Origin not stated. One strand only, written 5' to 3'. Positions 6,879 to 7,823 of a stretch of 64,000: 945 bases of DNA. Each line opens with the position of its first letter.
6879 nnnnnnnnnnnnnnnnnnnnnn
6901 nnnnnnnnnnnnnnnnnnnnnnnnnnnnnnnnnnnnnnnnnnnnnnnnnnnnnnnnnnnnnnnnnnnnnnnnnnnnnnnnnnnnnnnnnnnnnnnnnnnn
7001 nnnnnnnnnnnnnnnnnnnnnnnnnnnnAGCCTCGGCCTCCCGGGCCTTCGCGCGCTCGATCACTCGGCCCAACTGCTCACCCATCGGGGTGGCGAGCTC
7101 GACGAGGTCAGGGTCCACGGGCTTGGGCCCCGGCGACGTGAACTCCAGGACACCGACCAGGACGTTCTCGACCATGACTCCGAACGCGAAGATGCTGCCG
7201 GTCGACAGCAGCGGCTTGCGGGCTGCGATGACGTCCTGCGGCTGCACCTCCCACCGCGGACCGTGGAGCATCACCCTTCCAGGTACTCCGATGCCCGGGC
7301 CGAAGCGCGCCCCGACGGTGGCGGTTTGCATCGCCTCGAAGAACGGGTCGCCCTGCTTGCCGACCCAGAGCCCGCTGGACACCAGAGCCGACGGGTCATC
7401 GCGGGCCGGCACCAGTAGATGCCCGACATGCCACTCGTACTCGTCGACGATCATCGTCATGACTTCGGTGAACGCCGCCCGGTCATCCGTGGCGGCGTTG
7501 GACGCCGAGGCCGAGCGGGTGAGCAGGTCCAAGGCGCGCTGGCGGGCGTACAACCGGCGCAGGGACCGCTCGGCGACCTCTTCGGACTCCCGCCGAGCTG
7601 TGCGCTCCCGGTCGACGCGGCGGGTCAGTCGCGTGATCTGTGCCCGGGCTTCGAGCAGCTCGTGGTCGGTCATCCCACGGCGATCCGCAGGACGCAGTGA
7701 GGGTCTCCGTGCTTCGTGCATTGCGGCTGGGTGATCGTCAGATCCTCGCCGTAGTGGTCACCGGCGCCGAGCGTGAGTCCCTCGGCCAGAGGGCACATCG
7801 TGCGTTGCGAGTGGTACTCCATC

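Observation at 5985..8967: H-NOX haem-NO sensor translationally coupled to an atypical kinase, in an actinobacterial-type genome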

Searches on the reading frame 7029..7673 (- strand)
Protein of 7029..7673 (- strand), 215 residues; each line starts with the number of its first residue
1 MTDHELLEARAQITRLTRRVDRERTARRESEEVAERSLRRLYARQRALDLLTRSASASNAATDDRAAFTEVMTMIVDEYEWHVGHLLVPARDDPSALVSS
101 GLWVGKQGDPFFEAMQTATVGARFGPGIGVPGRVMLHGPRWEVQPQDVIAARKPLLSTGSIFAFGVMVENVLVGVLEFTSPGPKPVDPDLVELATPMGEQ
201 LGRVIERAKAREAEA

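Call 59: find_homologous_proteins(query=window:7029-7673:-, max_evalue=0.00001)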
Query window:7029-7673:- (215 aa): 2 proteins with E <= 0.00001 among 1535 candidates.
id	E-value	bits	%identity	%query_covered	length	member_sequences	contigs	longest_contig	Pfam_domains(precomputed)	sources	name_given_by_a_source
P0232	1.4e-57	213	77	50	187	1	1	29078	-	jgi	jgi:hypothetical protein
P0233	3.6e-27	114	73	36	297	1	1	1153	-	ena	-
